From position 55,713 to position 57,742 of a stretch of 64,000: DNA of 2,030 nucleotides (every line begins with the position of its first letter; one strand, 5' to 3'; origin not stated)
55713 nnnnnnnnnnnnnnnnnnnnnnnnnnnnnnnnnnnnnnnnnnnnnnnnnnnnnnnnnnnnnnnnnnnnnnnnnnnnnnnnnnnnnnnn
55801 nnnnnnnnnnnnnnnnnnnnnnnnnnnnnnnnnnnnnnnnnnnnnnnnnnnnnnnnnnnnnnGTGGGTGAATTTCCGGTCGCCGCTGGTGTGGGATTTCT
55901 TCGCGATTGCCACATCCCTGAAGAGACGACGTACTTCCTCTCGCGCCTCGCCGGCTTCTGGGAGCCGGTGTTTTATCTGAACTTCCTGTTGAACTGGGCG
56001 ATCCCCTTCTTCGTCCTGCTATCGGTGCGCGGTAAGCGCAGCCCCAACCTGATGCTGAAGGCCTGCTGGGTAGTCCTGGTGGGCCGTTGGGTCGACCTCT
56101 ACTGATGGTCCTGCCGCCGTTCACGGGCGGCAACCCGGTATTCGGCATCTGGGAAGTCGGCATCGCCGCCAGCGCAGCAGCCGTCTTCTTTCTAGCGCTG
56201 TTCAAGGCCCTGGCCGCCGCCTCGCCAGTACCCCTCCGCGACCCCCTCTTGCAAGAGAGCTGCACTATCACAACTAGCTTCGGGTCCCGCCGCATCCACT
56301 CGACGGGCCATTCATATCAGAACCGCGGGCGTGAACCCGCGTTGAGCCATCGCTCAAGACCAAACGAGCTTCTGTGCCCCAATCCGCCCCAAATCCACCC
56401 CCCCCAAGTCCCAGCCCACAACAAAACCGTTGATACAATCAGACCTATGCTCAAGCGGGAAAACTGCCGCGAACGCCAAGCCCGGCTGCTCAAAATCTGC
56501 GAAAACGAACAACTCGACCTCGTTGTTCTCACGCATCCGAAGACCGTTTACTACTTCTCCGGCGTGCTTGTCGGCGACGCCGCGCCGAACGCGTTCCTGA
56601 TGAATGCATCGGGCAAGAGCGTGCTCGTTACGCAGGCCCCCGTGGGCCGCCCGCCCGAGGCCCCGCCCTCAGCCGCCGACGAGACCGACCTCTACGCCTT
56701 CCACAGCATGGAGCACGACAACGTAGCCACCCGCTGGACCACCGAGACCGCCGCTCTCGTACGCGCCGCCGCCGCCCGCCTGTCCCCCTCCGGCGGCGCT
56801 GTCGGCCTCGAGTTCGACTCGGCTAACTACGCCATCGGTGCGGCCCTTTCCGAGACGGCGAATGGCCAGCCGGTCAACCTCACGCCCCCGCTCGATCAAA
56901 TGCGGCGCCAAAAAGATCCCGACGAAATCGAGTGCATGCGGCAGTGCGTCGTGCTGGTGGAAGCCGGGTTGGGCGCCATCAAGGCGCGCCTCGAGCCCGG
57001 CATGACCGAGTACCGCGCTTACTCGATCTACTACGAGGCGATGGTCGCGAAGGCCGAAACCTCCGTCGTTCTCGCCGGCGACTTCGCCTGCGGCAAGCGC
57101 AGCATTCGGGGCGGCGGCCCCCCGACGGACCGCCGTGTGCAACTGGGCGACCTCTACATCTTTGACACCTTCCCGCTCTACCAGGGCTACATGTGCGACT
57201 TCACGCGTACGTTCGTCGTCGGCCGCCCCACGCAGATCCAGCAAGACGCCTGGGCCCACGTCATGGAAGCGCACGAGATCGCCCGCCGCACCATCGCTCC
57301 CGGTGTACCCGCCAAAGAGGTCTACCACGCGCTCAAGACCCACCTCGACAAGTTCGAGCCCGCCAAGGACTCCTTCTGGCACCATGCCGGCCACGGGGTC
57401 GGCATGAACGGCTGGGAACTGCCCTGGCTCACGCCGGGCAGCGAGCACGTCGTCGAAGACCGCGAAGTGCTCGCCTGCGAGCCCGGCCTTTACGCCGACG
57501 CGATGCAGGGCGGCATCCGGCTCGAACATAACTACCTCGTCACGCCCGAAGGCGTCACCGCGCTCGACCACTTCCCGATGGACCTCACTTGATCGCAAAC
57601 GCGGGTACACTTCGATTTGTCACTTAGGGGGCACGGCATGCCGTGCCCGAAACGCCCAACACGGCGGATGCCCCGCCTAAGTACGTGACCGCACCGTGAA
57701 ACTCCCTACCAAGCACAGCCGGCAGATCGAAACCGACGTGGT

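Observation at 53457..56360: REP-bracketed 2.9-kb segment holding a head-to-tail mosaic of unrelated gene fragments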

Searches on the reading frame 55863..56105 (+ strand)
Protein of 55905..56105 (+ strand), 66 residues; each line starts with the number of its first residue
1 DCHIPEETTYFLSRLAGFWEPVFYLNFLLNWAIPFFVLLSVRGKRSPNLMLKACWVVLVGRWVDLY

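Call 3: search_protein_families(library=pfam, proteins=[window:55905-56105:+], max_evalue=0.1)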
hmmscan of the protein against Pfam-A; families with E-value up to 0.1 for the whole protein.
window:55905-56105:+ (66 aa): 0 families

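Call 4: search_protein_families(library=ncbifam, proteins=[window:55905-56105:+], max_evalue=0.1)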
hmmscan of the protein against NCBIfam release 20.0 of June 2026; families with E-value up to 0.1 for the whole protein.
window:55905-56105:+ (66 aa): 0 families

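Call 79: search_protein_families(library=pfam, proteins=[L038:8016-8876:+, L038:8919-9452:+, L038:9468-10058:+, L038:10001-11251:+, L038:6277-7521:+], max_evalue=0.01)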
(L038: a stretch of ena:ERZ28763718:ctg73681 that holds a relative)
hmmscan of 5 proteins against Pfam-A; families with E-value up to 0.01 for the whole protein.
L038:8016-8876:+ (286 aa): 3 families
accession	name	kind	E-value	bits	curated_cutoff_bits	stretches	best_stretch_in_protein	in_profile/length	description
PF00034.26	Cytochrom_C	-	2.5e-10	42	21.3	1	45-97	8-62/90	Cytochrome c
PF13442.11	Cytochrome_CBB3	-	2.4e-05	25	27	0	44-79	9-39/68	Cytochrome C oxidase, cbb3-type, subunit III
PF02433.20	FixO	-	0.0022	18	29.6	1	57-89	98-130/219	Cytochrome C oxidase, mono-heme subunit/FixO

L038:8919-9452:+ (177 aa): 4 families
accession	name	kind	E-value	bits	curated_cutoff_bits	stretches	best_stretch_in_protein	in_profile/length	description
PF12797.12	Fer4_2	-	8.7e-05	22.7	24.5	1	9-27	3-21/22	4Fe-4S binding domain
PF00037.32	Fer4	-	0.001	19.2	21.1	1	11-26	3-18/24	4Fe-4S binding domain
PF13237.11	Fer4_10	-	0.0078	16.6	25.5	0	10-27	3-21/53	4Fe-4S dicluster domain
PF12838.12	Fer4_7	-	0.0084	17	27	0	15-33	1-19/52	4Fe-4S dicluster domain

L038:9468-10058:+ (196 aa): 2 families
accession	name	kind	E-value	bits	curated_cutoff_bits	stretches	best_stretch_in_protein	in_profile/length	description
PF13442.11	Cytochrome_CBB3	-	6.9e-12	46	27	1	105-183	2-66/68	Cytochrome C oxidase, cbb3-type, subunit III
PF00034.26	Cytochrom_C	-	0.0005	21.8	21.3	1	106-188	1-89/90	Cytochrome c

L038:10001-11251:+ (416 aa): 0 families

L038:6277-7521:+ (414 aa): 1 family
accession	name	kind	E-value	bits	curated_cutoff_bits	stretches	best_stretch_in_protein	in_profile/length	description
PF14238.11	DUF4340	-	8.2e-24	85.3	25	1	78-266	1-168/183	Domain of unknown function (DUF4340)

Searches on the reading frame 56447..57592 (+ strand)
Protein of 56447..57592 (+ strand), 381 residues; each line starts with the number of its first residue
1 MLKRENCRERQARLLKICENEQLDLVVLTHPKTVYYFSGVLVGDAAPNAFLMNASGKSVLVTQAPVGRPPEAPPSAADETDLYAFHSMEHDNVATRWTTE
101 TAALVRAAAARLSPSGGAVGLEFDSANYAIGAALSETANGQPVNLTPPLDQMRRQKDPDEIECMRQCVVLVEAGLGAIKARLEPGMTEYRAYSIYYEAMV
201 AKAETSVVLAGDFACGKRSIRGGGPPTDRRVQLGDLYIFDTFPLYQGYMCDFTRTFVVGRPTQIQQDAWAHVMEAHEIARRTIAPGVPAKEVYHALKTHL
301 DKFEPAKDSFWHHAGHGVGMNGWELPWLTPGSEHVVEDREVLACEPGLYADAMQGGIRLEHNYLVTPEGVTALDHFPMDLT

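Call 9: find_encoding_contigs(protein=window:56447-57592:+, flank=10000, max_places=10)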
Protein window:56447-57592:+ (381 aa): 1 contig read that carries it; 1 place shown.
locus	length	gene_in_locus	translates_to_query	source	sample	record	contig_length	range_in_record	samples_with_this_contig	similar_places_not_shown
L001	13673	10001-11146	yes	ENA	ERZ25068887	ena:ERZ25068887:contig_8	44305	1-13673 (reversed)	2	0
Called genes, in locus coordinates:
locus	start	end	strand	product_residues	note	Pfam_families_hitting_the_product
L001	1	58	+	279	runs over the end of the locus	PF00793:DAHP_synth_1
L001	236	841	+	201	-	PF03358:FMN_red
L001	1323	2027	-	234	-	PF00005:ABC_tran, PF02463:SMC_N (faint)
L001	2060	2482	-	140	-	PF01850:PIN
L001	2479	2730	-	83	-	-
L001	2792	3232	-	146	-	PF13279:4HBT_2, PF03061:4HBT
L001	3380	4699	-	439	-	PF13579:Glyco_trans_4_4, PF13439:Glyco_transf_4, PF00534:Glycos_transf_1, PF13692:Glyco_trans_1_4, PF13524:Glyco_trans_1_2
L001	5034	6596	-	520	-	PF00474:SSF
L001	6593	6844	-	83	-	PF11755:DUF3311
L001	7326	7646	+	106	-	PF02452:PemK_toxin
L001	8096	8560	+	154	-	PF07690:MFS_1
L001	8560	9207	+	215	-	-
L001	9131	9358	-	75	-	-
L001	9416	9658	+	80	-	-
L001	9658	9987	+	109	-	-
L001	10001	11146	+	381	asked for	PF01321:Creatinase_N, PF00557:Peptidase_M24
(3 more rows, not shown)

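Call 21: find_related_loci(query=window:56447-57592:+, collection=genome_contigs, flank=10000)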
Query window:56447-57592:+ (381 aa) in genome_contigs; peptide patterns used: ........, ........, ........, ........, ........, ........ (x = any residue, [..] = any of these).
15 stretches matched a pattern; 7 encode a relative of the query (tblastn E <= 1e-3); 7 distinct loci.
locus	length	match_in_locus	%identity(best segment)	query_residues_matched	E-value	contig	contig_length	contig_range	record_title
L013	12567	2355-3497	98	1-381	0e+0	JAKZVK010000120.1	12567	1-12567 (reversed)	MAG: Bryobacterales bacterium isolate Langseth_MAG_00109 Langseth_MAG_00109_000000000120, whole genome shotgun sequence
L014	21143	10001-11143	96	1-381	0e+0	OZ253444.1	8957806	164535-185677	MAG: Bryobacterales bacterium isolate 3cac0922-cef3-4e6b-989c-161c3111d54d genome assembly, chromosome: 1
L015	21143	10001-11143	89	1-381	0e+0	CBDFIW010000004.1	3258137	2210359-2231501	MAG: Bryobacterales bacterium isolate a16c973b-f436-4e7a-b46b-e4efcddd1fd4 genome assembly, contig: contig_4, whole geno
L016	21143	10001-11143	75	1-381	0e+0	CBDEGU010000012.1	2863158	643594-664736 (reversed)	MAG: Bryobacterales bacterium isolate 63e98ee0-76b8-4d66-b35b-f102d4a5bfdb genome assembly, contig: contig_12, whole gen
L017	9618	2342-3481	65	1-380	3e-175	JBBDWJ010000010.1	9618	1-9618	MAG: Bryobacterales bacterium isolate LejiaD_62_10 Lejia_D_10528_length_9618_cov_6, whole genome shotgun sequence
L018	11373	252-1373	57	1-380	4e-149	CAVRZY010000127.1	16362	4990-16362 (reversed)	MAG: uncultured Acidobacteriota bacterium isolate MFD04408.bin.3.357 genome assembly, contig: contig_124125, whole genom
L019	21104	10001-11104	54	1-380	3e-129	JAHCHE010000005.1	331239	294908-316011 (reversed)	MAG: Bryobacteraceae bacterium isolate TGS_ACI2 ACI2_5, whole genome shotgun sequence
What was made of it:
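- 56447..57592 (+): Right flank: M24 (Xaa-Pro type) peptidase gene, true start ATG at 56447. Calls 9, 21.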

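Call 29: search_protein_families(library=pfam, proteins=[L014:8465-9802:+, L014:5917-8547:+, L014:4997-5920:+, L014:2726-4015:+, L014:1099-2142:-, L014:34-1080:+])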
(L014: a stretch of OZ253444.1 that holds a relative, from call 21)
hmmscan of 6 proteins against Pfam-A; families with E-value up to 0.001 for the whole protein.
L014:8465-9802:+ (445 aa): 1 family
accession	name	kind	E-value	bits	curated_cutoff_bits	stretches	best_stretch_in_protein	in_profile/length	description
PF14238.11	DUF4340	-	1.3e-23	84.6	25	1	109-297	1-168/183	Domain of unknown function (DUF4340)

L014:5917-8547:+ (876 aa): 6 families
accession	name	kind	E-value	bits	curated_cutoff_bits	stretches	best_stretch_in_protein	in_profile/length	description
PF09822.16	ABC_transp_aux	-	2.8e-37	129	34.7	1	423-712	1-288/288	ABC-type uncharacterized transport system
PF23357.1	DUF7088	-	1.4e-17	64.3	27.8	1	284-389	2-104/105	Domain of unknown function (DUF7088)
PF12679.13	ABC2_membrane_2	-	3.4e-10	40.1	27.2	1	63-183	76-200/283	ABC-2 family transporter protein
PF13346.12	ABC2_membrane_5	-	1.8e-07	31.3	25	1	60-225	38-193/205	ABC-2 family transporter protein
PF12698.13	ABC2_membrane_3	-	4.1e-07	29.9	31.6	1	60-189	167-293/347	ABC-2 family transporter protein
PF12730.13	ABC2_membrane_4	-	1.4e-05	25.6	27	1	30-180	22-177/179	ABC-2 family transporter protein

L014:4997-5920:+ (307 aa): 3 families
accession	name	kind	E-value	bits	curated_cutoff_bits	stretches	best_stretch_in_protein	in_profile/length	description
PF00005.33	ABC_tran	-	1.7e-29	103.6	25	1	26-169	2-137/137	ABC transporter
PF13304.12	AAA_21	-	1.6e-11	45.3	27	1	96-199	188-300/304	AAA domain, putative AbiEii toxin, Type IV TA system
PF02463.25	SMC_N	-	0.00048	20.1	40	0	161-203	161-203/220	RecF/RecN/SMC N terminal domain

L014:2726-4015:+ (429 aa): 1 family
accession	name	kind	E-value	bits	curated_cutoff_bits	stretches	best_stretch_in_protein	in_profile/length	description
PF06782.17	UPF0236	-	1.1e-09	38.1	24.3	1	259-413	233-385/400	Uncharacterised protein family (UPF0236)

L014:1099-2142:- (347 aa): 3 families
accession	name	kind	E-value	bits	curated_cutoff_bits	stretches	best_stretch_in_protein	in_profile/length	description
PF00092.34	VWA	-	1.2e-07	32.5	23.8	1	87-244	3-158/174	von Willebrand factor type A domain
PF13519.12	VWA_2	-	4.4e-05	24.5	27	1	88-194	3-107/107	von Willebrand factor type A domain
PF13768.12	VWA_3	-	0.00066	20.2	27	0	149-244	68-152/155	von Willebrand factor type A domain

L014:34-1080:+ (348 aa): 3 families
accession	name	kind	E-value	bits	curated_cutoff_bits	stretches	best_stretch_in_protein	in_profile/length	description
PF22505.1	RNase_J_b_CASP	-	7.7e-40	136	27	1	14-138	2-126/126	Ribonuclease J, beta-CASP domain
PF17770.6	RNase_J_C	-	1.1e-24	87.8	23.8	1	247-347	1-101/102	Ribonuclease J C-terminal domain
PF07521.17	RMMBL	-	2.1e-09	37.6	21.6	1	155-194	13-52/63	Zn-dependent metallo-hydrolase RNA specificity domain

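Call 60: find_related_loci(query=window:56447-57592:+, collection=metagenome_contigs, flank=10000)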
Query window:56447-57592:+ (381 aa) in metagenome_contigs; peptide patterns used: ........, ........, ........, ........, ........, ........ (x = any residue, [..] = any of these).
30 stretches matched a pattern; 6 encode a relative of the query (tblastn E <= 1e-3); 6 distinct loci.
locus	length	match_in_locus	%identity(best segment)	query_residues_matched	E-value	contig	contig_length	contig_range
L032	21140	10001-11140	70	1-380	0e+0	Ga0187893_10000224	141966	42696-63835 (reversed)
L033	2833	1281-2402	57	1-380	7e-157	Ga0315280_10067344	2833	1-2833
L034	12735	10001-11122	56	1-380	9e-146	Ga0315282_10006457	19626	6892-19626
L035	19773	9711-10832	56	1-380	9e-146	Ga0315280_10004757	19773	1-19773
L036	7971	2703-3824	55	1-380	1e-145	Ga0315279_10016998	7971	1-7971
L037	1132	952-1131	90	1-60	3e-31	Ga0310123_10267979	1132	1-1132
